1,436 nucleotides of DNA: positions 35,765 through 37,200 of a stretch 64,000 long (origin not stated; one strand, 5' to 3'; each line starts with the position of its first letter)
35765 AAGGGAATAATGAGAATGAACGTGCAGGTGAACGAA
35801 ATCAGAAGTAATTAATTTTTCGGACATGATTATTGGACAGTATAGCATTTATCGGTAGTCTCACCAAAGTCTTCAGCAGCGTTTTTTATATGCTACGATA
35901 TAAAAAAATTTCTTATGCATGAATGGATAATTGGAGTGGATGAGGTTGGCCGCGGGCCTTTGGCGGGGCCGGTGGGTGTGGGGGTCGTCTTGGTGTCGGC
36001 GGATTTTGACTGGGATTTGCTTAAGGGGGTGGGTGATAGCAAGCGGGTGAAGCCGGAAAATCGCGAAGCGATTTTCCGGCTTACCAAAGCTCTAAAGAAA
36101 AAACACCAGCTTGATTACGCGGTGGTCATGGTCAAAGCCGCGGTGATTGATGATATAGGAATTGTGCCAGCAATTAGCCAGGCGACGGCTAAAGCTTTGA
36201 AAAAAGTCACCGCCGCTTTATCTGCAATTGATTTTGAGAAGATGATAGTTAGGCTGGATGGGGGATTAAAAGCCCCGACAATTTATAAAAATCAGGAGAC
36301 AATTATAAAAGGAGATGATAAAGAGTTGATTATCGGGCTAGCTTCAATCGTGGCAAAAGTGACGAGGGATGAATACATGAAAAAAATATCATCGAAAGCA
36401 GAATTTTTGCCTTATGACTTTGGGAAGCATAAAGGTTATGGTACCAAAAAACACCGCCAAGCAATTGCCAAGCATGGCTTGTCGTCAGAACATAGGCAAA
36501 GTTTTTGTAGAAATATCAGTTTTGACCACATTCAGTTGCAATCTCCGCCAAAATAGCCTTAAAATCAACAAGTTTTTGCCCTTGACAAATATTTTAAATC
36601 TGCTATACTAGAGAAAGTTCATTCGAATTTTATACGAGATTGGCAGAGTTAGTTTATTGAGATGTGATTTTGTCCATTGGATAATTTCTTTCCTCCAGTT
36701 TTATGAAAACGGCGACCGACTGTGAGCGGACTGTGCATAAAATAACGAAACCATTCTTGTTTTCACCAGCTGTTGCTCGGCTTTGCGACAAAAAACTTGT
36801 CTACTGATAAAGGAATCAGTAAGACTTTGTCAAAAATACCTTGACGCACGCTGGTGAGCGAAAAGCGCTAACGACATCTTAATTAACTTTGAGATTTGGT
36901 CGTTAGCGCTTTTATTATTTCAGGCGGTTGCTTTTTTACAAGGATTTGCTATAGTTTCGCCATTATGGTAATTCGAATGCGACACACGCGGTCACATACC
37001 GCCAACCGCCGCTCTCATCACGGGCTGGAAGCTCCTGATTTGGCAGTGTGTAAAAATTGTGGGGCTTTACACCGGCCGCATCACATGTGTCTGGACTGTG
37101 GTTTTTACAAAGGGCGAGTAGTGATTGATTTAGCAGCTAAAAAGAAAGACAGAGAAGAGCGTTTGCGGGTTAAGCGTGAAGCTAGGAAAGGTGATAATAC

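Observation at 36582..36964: Orphan strong promoter driving ~300 nt of non-coding sequence that ends in a terminator just before rpmF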

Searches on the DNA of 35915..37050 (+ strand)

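Call 4: search_rna_families(source=window, start=36450, end=37050, threshold=evalue, max_evalue=10, show_alignments=3)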
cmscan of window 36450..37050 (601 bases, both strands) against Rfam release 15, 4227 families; matches with E-value up to 10: 3.
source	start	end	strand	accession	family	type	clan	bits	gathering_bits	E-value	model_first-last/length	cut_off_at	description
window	36861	36913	-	RF03940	MIR9563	Gene; miRNA;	-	21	90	0.23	34-94/127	no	MIR9563 microRNA precursor family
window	36861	36913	+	RF03940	MIR9563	Gene; miRNA;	-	18.2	90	1.2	34-94/127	no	MIR9563 microRNA precursor family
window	36846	36968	-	RF00628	RgsA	Gene; sRNA;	-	11.1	88.4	2.7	1-194/194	no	RgsA sRNA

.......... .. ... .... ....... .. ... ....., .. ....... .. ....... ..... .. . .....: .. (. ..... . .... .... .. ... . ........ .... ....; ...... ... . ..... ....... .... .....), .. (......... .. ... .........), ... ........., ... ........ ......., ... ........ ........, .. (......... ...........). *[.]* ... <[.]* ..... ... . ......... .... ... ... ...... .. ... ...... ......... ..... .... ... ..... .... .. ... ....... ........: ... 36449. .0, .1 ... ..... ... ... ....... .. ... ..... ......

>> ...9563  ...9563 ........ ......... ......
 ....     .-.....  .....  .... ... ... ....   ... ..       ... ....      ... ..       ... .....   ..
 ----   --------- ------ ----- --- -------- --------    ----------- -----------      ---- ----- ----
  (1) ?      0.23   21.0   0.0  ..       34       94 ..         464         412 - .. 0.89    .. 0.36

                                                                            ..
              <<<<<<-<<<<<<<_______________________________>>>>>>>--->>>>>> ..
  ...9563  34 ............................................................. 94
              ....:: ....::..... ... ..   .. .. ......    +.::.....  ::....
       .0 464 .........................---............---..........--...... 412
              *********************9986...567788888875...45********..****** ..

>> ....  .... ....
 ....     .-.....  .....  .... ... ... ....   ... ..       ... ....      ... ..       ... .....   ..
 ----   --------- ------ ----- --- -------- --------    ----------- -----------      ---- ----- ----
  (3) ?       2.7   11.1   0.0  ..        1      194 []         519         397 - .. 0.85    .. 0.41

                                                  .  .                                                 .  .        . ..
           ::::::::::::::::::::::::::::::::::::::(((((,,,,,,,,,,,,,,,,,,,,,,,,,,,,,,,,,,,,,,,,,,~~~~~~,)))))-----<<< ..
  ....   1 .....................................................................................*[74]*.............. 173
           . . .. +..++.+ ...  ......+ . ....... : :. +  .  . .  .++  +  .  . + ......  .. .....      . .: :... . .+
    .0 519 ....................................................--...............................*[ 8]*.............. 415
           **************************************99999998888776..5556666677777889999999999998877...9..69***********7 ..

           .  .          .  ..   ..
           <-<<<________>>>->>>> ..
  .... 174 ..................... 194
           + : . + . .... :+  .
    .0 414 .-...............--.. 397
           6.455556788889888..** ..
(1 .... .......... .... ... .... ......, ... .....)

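Call 57: search_rna_families(sources=[L171, L167, L001, L004], threshold=evalue, max_evalue=1)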
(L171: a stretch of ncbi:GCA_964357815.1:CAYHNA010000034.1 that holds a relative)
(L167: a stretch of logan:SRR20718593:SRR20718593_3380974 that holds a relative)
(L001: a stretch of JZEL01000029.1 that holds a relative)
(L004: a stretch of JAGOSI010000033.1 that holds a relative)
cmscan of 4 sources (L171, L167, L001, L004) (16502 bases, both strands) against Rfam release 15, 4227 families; matches with E-value up to 1: 4.
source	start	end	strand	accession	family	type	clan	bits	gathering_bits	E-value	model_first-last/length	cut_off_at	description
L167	1775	1837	-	RF02418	Spd-sr07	Gene; sRNA;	-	34.3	55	0.06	1-63/63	no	Streptococcus sRNA Spd-sr07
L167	1771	1911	+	RF00235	Plasmid_RNAIII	Gene;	-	28.7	60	0.53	1-131/131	no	Plasmid RNAIII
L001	3283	3327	-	RF02438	SpF51_sRNA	Gene; sRNA;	-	26.2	50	0.41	1-45/45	no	Streptococcus sRNA SpF51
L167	1756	1881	-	RF01627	ceN36-1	Gene; snRNA; snoRNA; HACA-box;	-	25.3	48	0.72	1-130/130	no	Nematode snoRNA ceN36-1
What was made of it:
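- On 6S RNA: No hit at E <= 10 in 36450-37050 (call 4), nor at E <= 1 in L171, L167, L001, L004 (call 57).
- Closest known: 6S RNA. Different: There is no Rfam hit (calls 4, 57).
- Nothing in Rfam 15 matches even at E <= 10 in the window, or at E <= 1 in L171, L167, L001 and L004 (calls 4, 57).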

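Call 65: build_rna_model(alignment_id=A4, structure=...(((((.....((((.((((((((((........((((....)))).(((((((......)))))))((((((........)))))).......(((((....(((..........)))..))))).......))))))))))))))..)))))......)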
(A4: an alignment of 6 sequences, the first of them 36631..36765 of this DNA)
Model R1 built from alignment A4 (6 sequences, 162 columns); structure: as given.
model positions 152; base pairs 44; branch points 3; effective number of sequences 2.07; information 0.59 bits per position. Calibrated on 0.2 Mb of random sequence (short: E-values are rough).
structure used (alignment columns):
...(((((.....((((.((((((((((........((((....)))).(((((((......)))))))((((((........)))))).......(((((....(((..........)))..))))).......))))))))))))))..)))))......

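Call 66: search_with_rna_model(model_id=R1, sources=[window, L001, L004, L171, L167, L170, L172, L166, L165, L168, L169, L018, L066, L087, L091, L007, L054, L029, L002, L005, L037], max_evalue=10, make_alignment=true, show_alignments=3)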
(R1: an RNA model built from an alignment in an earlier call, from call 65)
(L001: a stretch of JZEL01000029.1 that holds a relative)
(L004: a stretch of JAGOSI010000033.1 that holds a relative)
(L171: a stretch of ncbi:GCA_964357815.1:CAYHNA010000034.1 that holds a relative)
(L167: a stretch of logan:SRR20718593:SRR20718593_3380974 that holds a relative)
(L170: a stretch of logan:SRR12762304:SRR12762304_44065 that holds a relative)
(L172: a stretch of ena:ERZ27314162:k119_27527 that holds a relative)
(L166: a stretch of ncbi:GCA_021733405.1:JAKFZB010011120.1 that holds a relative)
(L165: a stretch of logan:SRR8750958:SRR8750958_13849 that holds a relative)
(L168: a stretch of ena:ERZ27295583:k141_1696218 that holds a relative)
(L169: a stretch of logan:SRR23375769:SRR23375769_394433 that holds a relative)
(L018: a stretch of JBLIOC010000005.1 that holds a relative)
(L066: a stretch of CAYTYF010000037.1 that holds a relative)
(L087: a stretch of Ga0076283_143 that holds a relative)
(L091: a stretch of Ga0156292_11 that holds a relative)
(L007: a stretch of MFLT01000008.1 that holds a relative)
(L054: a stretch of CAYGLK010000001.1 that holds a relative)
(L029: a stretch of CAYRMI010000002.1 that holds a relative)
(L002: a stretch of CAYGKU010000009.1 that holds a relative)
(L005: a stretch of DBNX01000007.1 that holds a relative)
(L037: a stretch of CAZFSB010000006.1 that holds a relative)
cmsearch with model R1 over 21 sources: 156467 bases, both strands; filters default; matches with E-value up to 10: 9.
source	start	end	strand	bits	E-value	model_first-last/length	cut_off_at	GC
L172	3246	3395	+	166.9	4.4e-34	1-152/152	no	0.35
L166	2414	2563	+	164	1.9e-33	1-152/152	no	0.33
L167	1571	1720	+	154.4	2.4e-31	1-152/152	no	0.37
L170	1735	1885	+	150.7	1.6e-30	1-152/152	no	0.37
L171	1287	1430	+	87.1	1.2e-16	1-152/152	no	0.36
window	36631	36766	+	65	8.6e-12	1-152/152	no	0.38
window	58398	58537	-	13.7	1.4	1-152/152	no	0.34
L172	4016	4064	-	13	2.1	1-152/152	no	0.22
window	24459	24513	+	12.7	2.3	1-152/152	no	0.4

Alignment A5: 9 matches aligned to the model, 170 columns, each read 5' to 3' on its own strand. Consensus structure (alignment columns), stored with it:
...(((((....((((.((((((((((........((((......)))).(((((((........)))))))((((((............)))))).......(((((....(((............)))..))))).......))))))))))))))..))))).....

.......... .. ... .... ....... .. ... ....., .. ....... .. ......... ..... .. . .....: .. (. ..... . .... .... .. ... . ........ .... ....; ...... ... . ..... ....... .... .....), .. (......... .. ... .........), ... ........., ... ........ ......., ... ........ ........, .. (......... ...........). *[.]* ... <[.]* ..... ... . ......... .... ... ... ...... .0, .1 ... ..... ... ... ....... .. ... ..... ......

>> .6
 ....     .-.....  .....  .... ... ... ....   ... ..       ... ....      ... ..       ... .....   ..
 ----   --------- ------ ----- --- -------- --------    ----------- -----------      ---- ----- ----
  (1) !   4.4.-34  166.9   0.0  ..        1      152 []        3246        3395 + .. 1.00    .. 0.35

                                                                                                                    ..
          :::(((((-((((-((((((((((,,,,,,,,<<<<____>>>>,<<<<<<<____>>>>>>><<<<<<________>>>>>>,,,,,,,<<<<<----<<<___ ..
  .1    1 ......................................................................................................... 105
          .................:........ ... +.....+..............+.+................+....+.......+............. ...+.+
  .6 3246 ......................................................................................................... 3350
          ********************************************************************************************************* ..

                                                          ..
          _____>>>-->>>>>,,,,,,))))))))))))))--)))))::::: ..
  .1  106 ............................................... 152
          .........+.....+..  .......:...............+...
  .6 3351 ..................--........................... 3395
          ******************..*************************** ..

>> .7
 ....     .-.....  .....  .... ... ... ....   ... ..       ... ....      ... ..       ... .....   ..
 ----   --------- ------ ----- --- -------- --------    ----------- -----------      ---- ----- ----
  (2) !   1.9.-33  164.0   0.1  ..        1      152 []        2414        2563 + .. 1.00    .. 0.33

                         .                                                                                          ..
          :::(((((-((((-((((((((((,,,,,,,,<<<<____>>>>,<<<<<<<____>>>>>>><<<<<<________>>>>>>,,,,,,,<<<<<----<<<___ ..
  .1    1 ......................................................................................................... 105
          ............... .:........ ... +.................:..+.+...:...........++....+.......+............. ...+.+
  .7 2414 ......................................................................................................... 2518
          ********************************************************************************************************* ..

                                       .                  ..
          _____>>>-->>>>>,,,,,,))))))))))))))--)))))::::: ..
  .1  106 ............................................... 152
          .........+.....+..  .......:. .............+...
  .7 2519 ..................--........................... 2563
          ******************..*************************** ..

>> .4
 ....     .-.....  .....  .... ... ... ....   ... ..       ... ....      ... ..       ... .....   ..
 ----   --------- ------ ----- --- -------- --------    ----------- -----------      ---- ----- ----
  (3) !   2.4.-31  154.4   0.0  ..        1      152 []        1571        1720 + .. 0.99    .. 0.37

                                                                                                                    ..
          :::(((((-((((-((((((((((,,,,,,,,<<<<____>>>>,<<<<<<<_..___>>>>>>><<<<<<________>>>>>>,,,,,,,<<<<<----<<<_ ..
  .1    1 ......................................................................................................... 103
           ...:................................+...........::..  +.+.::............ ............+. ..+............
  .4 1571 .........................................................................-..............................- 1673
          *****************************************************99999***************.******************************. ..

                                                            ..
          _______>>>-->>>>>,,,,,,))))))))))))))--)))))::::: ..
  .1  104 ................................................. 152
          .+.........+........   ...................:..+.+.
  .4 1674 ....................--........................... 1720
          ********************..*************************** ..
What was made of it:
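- Tried and rejected: The domain 1 covariance model finds no paralogue; the best other hit has E = 1.4 (call 66).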

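Call 67: search_with_rna_model(model_id=R1, sources=[window, L171, L167, L170, L172, L166], max_evalue=0.001, make_alignment=true)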
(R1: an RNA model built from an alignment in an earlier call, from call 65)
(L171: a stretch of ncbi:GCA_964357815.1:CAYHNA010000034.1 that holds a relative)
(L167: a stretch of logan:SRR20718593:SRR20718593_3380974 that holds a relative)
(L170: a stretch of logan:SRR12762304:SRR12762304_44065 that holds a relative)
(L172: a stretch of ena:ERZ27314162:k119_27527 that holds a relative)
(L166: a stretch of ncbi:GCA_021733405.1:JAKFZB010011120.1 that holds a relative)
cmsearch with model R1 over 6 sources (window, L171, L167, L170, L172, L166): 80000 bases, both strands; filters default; matches with E-value up to 0.001: 6.
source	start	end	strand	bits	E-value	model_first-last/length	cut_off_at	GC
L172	3246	3395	+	166.9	2.3e-34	1-152/152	no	0.35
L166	2414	2563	+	164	9.8e-34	1-152/152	no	0.33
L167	1571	1720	+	154.4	1.2e-31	1-152/152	no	0.37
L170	1735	1885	+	150.7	8.1e-31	1-152/152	no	0.37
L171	1287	1430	+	87.1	6.4e-17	1-152/152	no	0.36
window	36631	36766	+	65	4.4e-12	1-152/152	no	0.38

Alignment A6: 6 matches aligned to the model, 160 columns, each read 5' to 3' on its own strand. Consensus structure (alignment columns), stored with it:
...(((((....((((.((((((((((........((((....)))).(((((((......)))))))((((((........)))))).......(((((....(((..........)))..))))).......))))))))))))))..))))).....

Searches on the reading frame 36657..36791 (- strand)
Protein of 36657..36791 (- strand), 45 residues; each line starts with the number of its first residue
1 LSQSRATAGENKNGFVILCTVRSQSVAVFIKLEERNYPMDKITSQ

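Call 29: search_protein_families(library=pfam, max_evalue=1, proteins=[window:36657-36791:-])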
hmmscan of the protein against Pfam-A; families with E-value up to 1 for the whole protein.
seq(45 aa): 0 families
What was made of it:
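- On Stand-alone structured sRNA gene (generic class): No Pfam hit (call 29).
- There is no Pfam hit (call 29).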

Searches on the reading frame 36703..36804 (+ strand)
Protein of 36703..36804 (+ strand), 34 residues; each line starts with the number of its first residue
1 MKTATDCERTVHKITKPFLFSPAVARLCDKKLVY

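Call 29: search_protein_families(library=pfam, max_evalue=1, proteins=[window:36703-36804:+])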
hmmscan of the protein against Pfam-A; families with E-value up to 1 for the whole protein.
seq(34 aa): 0 families
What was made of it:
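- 36703..36807 (+): 34-codon ORF (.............), judged not to be a gene. Call 29: no Pfam match.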
